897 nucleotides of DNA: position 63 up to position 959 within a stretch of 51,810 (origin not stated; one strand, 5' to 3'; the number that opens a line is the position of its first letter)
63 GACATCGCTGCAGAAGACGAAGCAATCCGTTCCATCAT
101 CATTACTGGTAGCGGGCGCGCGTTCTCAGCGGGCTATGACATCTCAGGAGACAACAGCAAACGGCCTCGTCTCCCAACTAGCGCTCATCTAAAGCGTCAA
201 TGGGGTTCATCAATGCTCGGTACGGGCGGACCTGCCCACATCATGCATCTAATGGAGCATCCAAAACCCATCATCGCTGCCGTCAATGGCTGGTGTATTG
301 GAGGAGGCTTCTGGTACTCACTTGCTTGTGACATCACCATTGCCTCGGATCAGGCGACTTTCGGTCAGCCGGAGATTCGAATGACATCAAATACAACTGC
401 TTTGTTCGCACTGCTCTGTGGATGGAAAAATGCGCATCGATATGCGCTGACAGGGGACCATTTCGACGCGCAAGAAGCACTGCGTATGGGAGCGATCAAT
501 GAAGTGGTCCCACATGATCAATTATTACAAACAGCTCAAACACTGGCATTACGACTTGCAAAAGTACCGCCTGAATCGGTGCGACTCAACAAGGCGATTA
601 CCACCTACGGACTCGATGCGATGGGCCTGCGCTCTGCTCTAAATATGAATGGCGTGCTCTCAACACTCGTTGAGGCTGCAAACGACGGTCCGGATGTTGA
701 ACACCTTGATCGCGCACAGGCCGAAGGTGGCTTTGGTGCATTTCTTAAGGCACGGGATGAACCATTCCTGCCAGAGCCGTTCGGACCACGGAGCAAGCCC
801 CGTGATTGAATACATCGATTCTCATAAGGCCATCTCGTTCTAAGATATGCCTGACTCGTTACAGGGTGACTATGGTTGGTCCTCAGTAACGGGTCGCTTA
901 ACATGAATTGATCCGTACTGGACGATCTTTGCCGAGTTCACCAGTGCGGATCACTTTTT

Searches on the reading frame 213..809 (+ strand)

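Call 56: search_protein_families(library=pfam, max_evalue=0.01, proteins=[window:213-809:+])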
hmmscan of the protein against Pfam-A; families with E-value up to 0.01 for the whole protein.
window:213-809:+ (198 aa): 2 families
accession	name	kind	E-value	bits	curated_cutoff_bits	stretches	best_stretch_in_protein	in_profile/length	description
PF00378.25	ECH_1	-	9e-30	104.3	27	1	9-139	80-213/251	Enoyl-CoA hydratase/isomerase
PF16113.10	ECH_2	-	6.2e-10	39.5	27.2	1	12-113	82-186/335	Enoyl-CoA hydratase/isomerase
